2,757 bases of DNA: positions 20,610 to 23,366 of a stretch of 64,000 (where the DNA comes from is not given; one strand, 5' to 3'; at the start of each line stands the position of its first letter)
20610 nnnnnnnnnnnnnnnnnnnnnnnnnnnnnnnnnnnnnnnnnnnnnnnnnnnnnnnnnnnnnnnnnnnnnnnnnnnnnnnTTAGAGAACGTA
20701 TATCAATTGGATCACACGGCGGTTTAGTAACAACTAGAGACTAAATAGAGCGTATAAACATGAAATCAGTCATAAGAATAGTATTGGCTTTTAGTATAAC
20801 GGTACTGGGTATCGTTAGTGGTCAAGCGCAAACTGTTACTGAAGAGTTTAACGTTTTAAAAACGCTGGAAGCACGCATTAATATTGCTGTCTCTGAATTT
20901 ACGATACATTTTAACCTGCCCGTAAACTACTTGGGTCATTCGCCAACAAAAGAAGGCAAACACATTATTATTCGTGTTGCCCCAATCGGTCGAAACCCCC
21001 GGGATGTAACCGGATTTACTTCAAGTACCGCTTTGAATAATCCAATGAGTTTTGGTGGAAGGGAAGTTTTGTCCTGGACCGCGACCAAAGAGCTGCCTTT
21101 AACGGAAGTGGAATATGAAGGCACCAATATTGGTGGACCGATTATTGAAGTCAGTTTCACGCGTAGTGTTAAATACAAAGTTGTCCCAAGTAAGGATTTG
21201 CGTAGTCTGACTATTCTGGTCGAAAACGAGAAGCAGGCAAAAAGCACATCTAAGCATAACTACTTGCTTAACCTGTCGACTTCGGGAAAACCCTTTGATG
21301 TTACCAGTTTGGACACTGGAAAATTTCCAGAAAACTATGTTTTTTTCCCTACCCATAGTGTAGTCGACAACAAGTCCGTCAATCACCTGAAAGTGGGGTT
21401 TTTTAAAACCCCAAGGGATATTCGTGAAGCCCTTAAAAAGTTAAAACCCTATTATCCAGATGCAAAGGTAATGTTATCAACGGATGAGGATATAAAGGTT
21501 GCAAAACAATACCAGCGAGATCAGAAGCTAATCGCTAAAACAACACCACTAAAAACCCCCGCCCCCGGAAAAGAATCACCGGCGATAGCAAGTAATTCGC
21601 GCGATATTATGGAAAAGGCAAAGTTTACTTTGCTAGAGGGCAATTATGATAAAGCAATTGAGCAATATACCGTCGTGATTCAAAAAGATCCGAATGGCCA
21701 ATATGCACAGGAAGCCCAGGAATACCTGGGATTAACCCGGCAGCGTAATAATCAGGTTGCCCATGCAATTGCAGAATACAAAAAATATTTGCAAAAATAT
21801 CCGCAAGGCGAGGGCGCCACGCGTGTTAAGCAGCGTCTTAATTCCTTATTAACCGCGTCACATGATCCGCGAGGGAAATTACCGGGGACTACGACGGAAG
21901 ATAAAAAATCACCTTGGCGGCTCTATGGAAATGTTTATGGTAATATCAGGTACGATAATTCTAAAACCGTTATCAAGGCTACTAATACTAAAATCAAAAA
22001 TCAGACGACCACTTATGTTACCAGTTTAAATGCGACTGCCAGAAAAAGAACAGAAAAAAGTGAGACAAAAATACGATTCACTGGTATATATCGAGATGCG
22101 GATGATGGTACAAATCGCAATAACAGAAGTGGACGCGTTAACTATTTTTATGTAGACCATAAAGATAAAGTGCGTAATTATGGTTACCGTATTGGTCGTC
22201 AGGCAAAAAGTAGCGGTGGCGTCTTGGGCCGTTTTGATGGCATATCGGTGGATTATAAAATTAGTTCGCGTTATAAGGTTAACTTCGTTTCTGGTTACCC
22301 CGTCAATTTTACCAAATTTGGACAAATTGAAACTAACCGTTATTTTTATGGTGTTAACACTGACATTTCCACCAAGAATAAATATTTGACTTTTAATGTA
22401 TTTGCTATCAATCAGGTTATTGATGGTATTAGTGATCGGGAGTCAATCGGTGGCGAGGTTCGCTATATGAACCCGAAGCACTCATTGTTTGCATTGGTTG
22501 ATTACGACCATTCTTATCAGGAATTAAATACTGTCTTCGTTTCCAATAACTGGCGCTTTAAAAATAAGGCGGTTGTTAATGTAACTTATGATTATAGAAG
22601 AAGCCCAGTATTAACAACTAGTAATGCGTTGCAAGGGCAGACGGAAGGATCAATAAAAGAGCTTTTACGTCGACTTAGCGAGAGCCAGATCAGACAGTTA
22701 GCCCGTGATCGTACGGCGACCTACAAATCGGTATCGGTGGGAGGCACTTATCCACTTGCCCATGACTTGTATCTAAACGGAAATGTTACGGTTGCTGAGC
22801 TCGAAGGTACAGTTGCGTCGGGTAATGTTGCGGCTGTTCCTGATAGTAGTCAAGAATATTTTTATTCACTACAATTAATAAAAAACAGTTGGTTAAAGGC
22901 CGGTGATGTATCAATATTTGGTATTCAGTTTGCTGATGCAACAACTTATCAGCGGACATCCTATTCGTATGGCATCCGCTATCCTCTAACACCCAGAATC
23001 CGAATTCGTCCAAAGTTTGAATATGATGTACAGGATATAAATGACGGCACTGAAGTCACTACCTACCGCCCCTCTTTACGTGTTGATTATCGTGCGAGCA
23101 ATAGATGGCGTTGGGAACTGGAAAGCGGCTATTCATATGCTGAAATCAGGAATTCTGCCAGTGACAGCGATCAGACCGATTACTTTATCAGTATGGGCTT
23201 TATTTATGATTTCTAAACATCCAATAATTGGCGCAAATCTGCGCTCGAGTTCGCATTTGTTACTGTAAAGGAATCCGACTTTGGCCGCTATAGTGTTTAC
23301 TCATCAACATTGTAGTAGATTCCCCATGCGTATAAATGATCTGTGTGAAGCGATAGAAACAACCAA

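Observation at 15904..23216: Compact gene cluster pairing two 21-haem cytochromes with a TPR/beta-barrel outer-membrane protein: candidate uncharacterised porin-cytochrome electron conduit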

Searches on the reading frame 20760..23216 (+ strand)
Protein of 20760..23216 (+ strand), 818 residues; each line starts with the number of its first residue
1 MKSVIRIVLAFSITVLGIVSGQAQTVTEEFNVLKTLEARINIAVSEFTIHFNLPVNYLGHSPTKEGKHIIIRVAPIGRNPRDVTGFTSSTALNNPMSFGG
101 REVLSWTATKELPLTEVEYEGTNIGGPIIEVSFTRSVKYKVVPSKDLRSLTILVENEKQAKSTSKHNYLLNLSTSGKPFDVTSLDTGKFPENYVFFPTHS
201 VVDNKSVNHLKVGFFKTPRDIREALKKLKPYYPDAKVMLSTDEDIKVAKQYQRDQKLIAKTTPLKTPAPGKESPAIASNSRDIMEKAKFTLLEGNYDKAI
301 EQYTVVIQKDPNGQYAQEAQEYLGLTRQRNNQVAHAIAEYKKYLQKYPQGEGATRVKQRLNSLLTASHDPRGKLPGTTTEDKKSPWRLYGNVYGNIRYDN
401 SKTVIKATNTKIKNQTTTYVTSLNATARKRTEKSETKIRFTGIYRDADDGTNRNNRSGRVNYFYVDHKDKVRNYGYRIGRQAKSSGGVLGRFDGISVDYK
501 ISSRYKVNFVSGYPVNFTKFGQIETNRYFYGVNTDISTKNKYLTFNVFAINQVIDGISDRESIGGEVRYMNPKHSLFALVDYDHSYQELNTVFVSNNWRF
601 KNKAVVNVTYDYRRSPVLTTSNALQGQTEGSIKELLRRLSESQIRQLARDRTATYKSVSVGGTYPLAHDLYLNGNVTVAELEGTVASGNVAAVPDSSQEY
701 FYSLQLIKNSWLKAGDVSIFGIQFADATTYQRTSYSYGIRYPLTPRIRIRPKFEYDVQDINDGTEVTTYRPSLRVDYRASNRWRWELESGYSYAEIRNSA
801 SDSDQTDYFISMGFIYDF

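Call 4: search_protein_families(library=pfam, proteins=[window:20760-23216:+], max_evalue=0.01)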
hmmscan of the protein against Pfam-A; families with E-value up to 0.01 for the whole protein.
window:20760-23216:+ (818 aa): 5 families
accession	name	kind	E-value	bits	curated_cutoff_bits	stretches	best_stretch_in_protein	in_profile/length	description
PF07719.23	TPR_2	-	0.00014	22.2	27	0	293-312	14-33/34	Tetratricopeptide repeat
PF13525.12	YfiO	-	0.00019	21.7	25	1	280-351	5-76/203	Outer membrane lipoprotein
PF13174.12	TPR_6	-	0.00039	21.3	26.3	0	318-349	1-32/33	Tetratricopeptide repeat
PF13371.12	TPR_9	-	0.0021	18.5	35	1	323-361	35-73/73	Tetratricopeptide repeat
PF13512.12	TPR_18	-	0.0062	17.1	21.9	0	281-350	11-80/145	Tetratricopeptide repeat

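Call 5: search_protein_families(library=ncbifam, proteins=[window:20760-23216:+], max_evalue=0.01)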
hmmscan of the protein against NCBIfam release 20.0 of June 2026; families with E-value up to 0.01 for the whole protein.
window:20760-23216:+ (818 aa): 5 families
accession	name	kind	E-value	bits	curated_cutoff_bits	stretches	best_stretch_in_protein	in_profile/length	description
TIGR03302.1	OM_YfiO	subfamily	2.6e-09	36.9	81.4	1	279-354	32-107/239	outer membrane protein assembly factor BamD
TIGR02795.1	tol_pal_ybgF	equivalog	1.2e-08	35.5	90.1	1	282-353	4-75/119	tol-pal system protein YbgF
NF008068.0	PRK10803.1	equivalog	0.00017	21.6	383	1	293-363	193-263/263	cell division protein CpoB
NF053852.1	vesicle_Bd0635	exception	0.0015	18.2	250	1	236-363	96-221/223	CpoB-like predatory vesicle lipoprotein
NF008119.0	PRK10866.1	equivalog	0.0027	17.5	363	1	279-348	31-100/243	outer membrane protein assembly factor BamD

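Call 7: find_homologous_proteins(query=window:20760-23216:+)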
Query window:20760-23216:+ (818 aa): 158 proteins with E <= 0.001 among 8000 candidates; the best 120 are listed.
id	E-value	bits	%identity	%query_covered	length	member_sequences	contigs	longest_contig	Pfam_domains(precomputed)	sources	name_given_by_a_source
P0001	0.0e+0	1840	100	100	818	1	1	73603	-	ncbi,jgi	-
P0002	1.3e-281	955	53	97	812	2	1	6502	-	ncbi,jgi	-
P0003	2.6e-273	927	52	99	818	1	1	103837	PF13174.13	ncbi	-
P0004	3.0e-146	507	35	97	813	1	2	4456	-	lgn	-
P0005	8.0e-144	499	35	100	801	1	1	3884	-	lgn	-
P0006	1.5e-142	495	36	96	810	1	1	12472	-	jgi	-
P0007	4.6e-142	493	36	100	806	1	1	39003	PF05036.19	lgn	-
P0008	6.8e-142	493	37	94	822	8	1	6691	-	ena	-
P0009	9.2e-142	492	37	95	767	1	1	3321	PF05036.19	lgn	-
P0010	1.2e-141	492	36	100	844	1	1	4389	PF13371.13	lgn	-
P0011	3.2e-141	490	36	100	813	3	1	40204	-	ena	-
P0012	4.0e-141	490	34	100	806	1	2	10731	PF05036.19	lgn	-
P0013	4.3e-141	490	36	94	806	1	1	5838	-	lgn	-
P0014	5.9e-141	490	35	95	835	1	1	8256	PF13432.13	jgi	jgi:hypothetical protein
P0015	6.7e-141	489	36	97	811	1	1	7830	-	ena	-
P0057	2.1e-121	425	33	96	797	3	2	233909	-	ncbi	ncbi:MAG: tetratricopeptide repeat protein [Sedimenticola sp.]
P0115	2.6e-91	325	29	99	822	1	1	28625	PF13432.13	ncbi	ncbi:MAG: tetratricopeptide repeat protein [Myxococcota bacterium]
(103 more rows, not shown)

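Call 10: find_encoding_contigs(protein=P0001, flank=10000, max_places=3)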
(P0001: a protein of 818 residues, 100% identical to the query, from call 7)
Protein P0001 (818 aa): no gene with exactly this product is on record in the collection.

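Call 11: find_encoding_contigs(protein=P0003, flank=10000, max_places=2)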
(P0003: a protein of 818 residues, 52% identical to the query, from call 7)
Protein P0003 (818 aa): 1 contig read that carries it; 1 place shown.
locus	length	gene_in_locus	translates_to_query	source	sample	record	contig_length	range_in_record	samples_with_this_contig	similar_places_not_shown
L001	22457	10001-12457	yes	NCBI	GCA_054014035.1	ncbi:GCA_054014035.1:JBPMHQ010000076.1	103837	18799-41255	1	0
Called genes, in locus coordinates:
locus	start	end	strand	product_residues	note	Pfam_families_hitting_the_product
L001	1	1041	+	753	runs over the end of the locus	PF02861:Clp_N, PF00158:Sigma54_activat (faint), PF00004:AAA, PF17871:AAA_lid_9, PF00004:AAA, PF07724:AAA_2, PF07728:AAA_5, PF10431:ClpB_D2-small, +6 more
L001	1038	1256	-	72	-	PF01176:eIF-1a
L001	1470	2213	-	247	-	PF04376:ATE_N, PF04377:ATE_C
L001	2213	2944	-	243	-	PF03588:Leu_Phe_trans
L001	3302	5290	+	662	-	-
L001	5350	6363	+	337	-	-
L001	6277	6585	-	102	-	-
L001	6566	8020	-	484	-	-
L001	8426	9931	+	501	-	PF14537:Cytochrom_c3_2 (faint), PF14522:Cytochrome_C7 (weak)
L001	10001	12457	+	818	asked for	PF13174:TPR_6 (faint)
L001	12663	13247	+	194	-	-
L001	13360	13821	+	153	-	-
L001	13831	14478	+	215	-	-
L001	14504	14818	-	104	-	PF07238:PilZ (weak)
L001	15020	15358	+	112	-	-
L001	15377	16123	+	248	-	PF08238:Sel1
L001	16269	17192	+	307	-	PF01545:Cation_efflux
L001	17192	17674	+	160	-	PF01451:LMWPc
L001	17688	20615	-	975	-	PF00575:S1, PF10150:RNase_E_G, PF20833:RNase_E_G_Thio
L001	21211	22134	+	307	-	PF01479:S4, PF00849:PseudoU_synth_2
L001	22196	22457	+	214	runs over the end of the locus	PF12710:HAD (weak), PF13419:HAD_2, PF00702:Hydrolase, PF13242:Hydrolase_like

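Call 12: find_encoding_contigs(protein=P0057, flank=10000, max_places=2)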
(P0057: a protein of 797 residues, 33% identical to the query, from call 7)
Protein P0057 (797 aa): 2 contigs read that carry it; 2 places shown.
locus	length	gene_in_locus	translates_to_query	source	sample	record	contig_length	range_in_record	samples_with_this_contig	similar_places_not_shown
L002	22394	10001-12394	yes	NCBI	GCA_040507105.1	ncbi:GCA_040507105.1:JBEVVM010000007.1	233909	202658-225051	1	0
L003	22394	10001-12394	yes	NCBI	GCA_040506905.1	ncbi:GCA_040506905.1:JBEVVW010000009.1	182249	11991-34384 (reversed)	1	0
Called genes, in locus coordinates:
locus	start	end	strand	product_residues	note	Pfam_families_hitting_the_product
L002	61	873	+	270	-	PF02649:GCHY-1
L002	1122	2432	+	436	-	PF00037:Fer4 (weak), PF12797:Fer4_2 (weak), PF12837:Fer4_6 (weak), PF13237:Fer4_10, PF14697:Fer4_21, PF12838:Fer4_7 (weak), PF07992:Pyr_redox_2, PF13738:Pyr_redox_3, +7 more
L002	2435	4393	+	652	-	-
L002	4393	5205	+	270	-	-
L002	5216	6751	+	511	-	PF02085:Cytochrom_CIII (faint), PF14537:Cytochrom_c3_2 (faint), PF22113:Mtrc-MtrF_II-IV_dom (faint), PF14522:Cytochrome_C7 (weak)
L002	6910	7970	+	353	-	-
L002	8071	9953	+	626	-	-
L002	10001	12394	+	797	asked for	-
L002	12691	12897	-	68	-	PF11146:DUF2905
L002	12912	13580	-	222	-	PF13650:Asp_protease_2, PF13975:gag-asp_proteas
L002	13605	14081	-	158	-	PF04608:PgpA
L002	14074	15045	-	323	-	PF00586:AIRS, PF02769:AIRS_C (weak)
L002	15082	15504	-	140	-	PF01029:NusB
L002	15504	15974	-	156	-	PF00885:DMRL_synthase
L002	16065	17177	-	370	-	PF00926:DHBP_synthase, PF00925:GTP_cyclohydro2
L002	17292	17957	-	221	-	PF00677:Lum_binding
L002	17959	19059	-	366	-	PF00383:dCMP_cyt_deam_1, PF14437:MafB19-deam (weak), PF01872:RibD_C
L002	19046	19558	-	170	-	PF22811:Zn_ribbon_NrdR, PF03477:ATP-cone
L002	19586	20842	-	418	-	PF00464:SHMT, PF00155:Aminotran_1_2, PF01212:Beta_elim_lyase, PF01276:OKR_DC_1 (faint)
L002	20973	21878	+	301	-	-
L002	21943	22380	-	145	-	-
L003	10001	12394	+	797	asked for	-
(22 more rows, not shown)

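Call 13: find_encoding_contigs(protein=P0115, flank=10000, max_places=2)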
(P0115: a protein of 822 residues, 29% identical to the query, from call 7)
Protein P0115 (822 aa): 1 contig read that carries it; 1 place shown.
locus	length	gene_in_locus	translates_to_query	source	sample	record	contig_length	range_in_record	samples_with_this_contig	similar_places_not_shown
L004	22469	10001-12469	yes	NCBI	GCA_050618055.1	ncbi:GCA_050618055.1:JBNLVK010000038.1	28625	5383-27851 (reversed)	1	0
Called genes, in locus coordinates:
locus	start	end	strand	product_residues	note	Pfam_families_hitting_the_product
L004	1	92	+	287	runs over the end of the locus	PF01757:Acyl_transf_3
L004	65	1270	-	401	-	PF20511:PMI_typeI_cat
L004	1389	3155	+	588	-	PF16889:Hepar_II_III_N, PF07940:Hepar_II_III_C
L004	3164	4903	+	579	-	PF02543:Carbam_trans_N, PF16861:Carbam_trans_C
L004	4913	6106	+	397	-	PF00534:Glycos_transf_1, PF13692:Glyco_trans_1_4, PF13524:Glyco_trans_1_2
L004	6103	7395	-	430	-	-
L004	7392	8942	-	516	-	PF02085:Cytochrom_CIII (faint), PF14537:Cytochrom_c3_2 (faint), PF14522:Cytochrome_C7 (weak)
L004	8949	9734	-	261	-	-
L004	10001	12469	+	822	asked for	PF13432:TPR_16 (weak)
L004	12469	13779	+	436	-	PF12838:Fer4_7 (faint), PF13187:Fer4_9 (faint), PF12797:Fer4_2 (weak), PF12837:Fer4_6 (weak), PF13237:Fer4_10, PF14697:Fer4_21, PF07992:Pyr_redox_2, PF13738:Pyr_redox_3, +7 more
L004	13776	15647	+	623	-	-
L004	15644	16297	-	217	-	PF02954:HTH_8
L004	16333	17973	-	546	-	PF01266:DAO (faint), PF05199:GMC_oxred_C (weak)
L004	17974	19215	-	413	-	PF01041:DegT_DnrJ_EryC1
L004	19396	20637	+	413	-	PF00535:Glycos_transf_2, PF10111:Glyco_tranf_2_2 (weak), PF13641:Glyco_tranf_2_3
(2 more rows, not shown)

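Call 17: find_related_loci(query=A1, collection=genome_contigs, flank=10000)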
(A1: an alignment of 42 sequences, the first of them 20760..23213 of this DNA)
Query A1 (818 aa) in genome_contigs; peptide patterns used: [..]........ (x = any residue, [..] = any of these).
555 stretches matched a pattern; 507 encode a relative of the query (tblastn E <= 1e-3); the best 80 are kept; 80 distinct loci.
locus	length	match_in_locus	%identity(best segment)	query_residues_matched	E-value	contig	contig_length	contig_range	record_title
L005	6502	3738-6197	52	8-818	0e+0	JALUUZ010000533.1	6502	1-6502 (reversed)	MAG: Gammaproteobacteria bacterium isolate 128-326_metabat2_scaf2bin.009 128-326_scaffold_6695_c1, whole genome shotgun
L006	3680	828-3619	35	6-818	3e-164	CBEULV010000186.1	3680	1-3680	MAG TPA_asm: uncultured Gammaproteobacteria bacterium isolate SRR13515399_binner23_Refined_8 genome assembly, contig: ER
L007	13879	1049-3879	35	1-818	5e-151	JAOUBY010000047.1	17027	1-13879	MAG: Gammaproteobacteria bacterium isolate 24_May_SF_Bin18 24_May_SF_Bin18_scaffold_223_c1, whole genome shotgun sequenc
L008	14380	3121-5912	36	7-818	4e-148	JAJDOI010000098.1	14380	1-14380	MAG: Thiogranum sp. isolate MASpbin.12 k141_1530291, whole genome shotgun sequence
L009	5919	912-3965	33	4-818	7e-149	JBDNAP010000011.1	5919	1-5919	MAG: Thiogranum sp. isolate SJRS4.bin.3 k97_11262, whole genome shotgun sequence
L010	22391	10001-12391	34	18-818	7e-147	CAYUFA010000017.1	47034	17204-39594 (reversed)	MAG TPA_asm: uncultured Ectothiorhodospiraceae bacterium isolate SRP214966_co3_135 genome assembly, contig: NODE_599_len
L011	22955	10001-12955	35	1-818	1e-145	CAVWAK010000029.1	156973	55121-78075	MAG: uncultured Gammaproteobacteria bacterium isolate MFD03551.bin.1.74 genome assembly, contig: contig_46134, whole gen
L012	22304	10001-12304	36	46-818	8e-143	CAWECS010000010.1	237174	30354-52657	MAG: uncultured Gammaproteobacteria bacterium isolate MFD03551.bin.2.28 genome assembly, contig: contig_38875, whole gen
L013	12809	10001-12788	34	4-818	8e-143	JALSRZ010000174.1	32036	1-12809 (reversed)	MAG: Thiohalobacter sp. isolate 356-308_metabat2_scaf2bin.017 356-308_scaffold_745_c1, whole genome shotgun sequence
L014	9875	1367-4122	35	49-818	1e-141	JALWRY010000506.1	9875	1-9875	MAG: Thiohalobacter sp. isolate M2_metabat2_scaf2bin.039 M2_NODE_9957_length_9875_cov_2.941834, whole genome shotgun seq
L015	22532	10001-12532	34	32-818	6e-141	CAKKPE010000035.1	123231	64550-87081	bacterium isolate Hainich-H32-bin143-1 genome assembly, contig: H32-bin143_1_Hain_PNK108_H32_02um_21_length_123231_cov_7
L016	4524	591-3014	34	41-818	7e-144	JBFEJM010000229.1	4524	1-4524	MAG: Gammaproteobacteria bacterium isolate Mix_mud01.2020.11.48 k141_1203862_length_4524_cov_11.0000, whole genome shotg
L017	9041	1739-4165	33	26-818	7e-140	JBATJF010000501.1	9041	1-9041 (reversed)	MAG: Gammaproteobacteria bacterium isolate MFD10246_ilm_asm_bin8 k127_54020, whole genome shotgun sequence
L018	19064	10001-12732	35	49-818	3e-139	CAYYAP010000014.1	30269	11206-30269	MAG TPA_asm: uncultured Thiohalobacter sp. isolate binchicken_co253_150 genome assembly, contig: NODE_641_length_30269_c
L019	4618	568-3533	33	30-818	4e-141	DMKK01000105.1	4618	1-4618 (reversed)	MAG TPA_asm: Gammaproteobacteria bacterium isolate UBA9214 contig_31358, whole genome shotgun sequence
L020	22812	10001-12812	34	15-818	6e-138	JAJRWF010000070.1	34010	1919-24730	MAG: Deltaproteobacteria bacterium isolate Dive96_bin2.157 k141_1364161, whole genome shotgun sequence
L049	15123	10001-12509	36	32-818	1e-121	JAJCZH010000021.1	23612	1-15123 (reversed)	MAG: Deltaproteobacteria bacterium isolate OFTM366 OFTM366_20, whole genome shotgun sequence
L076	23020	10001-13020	34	31-818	3e-113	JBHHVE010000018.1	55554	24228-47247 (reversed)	MAG: Leptospirillia bacterium isolate S.4.sp3_bin.30 NODE_108_length_55554_cov_7.602569, whole genome shotgun sequence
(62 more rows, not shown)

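Call 30: predict_structure(alignment_id=A1)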
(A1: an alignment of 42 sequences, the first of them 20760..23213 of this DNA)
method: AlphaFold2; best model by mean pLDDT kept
length: 818 residues; sequences in the alignment: 42
mean_pLDDT: 82.7   pTM: 0.60
mean pLDDT of the five models: 82.7, 82.3, 80.8, 80.3, 78.7
residues with pLDDT >= 90: 403; 70-90: 281; 50-70: 52; < 50: 82
segments of 3 or more residues with pLDDT < 50: 1-3, 19-29, 80-97, 123-125, 159-165, 260-278, 368-380, 517-519
pLDDT, mean of each block of 10 residues (from residue 1): 57 52 33 81 85 79 81 66 33 38 75 84 63 88 80 75 61 91 79 89 89 87 92 92 84 63 35 41 91 94 93 90 96 95 94 89 65 43 80 88 84 83 93 96 81 70 94 96 79 94 95 70 81 93 95 94 96 95 95 96 95 91 87 93 96 94 94 94 90 87 93 90 86 93 94 93 88 95 93 89 89 86
secondary structure, 60 per line:
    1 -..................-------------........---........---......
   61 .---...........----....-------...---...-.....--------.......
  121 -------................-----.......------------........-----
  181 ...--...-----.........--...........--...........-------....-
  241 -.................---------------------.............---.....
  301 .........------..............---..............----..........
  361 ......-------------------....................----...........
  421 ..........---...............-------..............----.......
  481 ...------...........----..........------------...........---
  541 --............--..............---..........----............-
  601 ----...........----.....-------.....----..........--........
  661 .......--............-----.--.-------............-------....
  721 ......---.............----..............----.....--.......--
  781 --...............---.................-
elements in order (helices of 4 or more, strands of 3 or more residues): H2-19 E33-40 E44-51 E55-61 E65-75 H80-83 E101-105 E114-120 E128-143 E149-155 E168-175 E194-202 E205-215 H218-228 E236-239 H242-258 H280-292 H296-309 H316-329 H333-346 H351-366 E386-405 E410-430 E434-448 E456-469 E474-483 E490-500 E505-514 E527-537 E543-554 E557-570 E574-583 E588-599 E605-615 H620-624 H632-636 H641-650 E653-667 E670-681 E698-709 E717-726 E730-742 E747-760 E765-769 E772-778 E783-797 E801-817
